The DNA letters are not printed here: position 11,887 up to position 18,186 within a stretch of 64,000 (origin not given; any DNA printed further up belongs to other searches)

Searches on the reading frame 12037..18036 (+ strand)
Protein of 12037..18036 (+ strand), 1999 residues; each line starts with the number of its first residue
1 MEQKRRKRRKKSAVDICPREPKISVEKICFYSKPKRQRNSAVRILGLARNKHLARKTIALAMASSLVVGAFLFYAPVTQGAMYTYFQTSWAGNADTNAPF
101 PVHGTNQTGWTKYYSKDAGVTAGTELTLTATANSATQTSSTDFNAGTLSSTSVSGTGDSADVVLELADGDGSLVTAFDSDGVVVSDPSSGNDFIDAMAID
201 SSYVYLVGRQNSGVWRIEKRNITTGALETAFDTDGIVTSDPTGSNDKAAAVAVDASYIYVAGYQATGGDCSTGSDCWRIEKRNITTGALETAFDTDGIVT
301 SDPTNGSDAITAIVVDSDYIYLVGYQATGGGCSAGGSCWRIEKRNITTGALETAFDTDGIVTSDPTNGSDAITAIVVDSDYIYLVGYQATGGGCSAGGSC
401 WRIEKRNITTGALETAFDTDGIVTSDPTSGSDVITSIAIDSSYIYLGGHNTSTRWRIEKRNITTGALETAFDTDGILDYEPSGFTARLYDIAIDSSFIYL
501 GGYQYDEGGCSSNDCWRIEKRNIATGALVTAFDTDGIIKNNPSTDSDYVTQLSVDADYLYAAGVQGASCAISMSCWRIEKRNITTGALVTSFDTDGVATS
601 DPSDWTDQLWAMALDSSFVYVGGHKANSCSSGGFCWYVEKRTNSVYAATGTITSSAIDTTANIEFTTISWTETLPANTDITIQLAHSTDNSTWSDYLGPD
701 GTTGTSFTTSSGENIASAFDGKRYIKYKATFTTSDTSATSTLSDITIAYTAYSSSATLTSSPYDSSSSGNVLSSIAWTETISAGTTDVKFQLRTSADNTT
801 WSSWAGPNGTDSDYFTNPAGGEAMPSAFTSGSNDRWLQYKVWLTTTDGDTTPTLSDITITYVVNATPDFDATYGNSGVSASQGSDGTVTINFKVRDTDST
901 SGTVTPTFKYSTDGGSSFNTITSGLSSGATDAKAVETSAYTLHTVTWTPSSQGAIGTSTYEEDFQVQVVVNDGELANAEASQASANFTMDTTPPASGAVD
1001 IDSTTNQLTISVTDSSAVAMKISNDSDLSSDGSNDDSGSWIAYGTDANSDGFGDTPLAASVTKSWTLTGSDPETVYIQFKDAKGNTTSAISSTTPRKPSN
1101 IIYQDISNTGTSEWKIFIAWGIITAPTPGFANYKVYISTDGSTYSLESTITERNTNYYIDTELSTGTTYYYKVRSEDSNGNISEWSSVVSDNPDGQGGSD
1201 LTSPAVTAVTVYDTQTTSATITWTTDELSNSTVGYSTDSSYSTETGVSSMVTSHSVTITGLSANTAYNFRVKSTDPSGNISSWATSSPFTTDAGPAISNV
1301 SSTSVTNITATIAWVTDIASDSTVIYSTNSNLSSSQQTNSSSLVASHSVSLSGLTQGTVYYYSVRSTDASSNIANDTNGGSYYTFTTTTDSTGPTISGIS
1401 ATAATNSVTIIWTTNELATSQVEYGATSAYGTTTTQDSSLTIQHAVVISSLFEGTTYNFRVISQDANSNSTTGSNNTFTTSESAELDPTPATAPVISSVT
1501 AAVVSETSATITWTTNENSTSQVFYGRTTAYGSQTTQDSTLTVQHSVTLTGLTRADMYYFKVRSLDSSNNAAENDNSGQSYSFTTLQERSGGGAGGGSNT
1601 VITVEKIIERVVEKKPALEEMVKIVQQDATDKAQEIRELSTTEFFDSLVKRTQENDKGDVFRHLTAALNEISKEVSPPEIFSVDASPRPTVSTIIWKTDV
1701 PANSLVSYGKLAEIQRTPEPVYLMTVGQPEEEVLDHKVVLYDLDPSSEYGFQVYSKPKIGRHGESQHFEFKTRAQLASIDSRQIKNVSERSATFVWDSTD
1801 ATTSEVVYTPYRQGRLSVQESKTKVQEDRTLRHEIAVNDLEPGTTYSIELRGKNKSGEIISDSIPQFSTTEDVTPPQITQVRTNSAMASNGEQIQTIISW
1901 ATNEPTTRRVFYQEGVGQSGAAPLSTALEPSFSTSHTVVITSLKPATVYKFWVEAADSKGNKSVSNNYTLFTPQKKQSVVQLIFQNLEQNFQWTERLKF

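Call 81: search_protein_families(library=pfam, max_evalue=0.001, proteins=[window:12037-18036:+])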
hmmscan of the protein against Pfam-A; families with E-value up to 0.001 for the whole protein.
window:12037-18036:+ (1999 aa): 5 families
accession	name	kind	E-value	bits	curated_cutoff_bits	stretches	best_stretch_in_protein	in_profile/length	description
PF16656.11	Pur_ac_phosph_N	-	1.2e-31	109.6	30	6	1499-1585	4-93/93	Purple acid Phosphatase, N-terminal domain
PF00041.27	fn3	-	8.5e-27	93.6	25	2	1205-1274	2-69/84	Fibronectin type III domain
PF25059.1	FN3_DSCAM-DSCAML_C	-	4.5e-11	43.4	39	0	1819-1859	32-71/89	DSCAM/DSCAML C-terminal Fn3-like domain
PF16655.11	PhoD_N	-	1.3e-05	26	30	0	1333-1373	45-85/90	PhoD-like phosphatase, N-terminal domain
PF25814.1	fn3_SORL1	-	2.7e-05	24.5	27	1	1493-1563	2-70/90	SORL1-like, fn3 domain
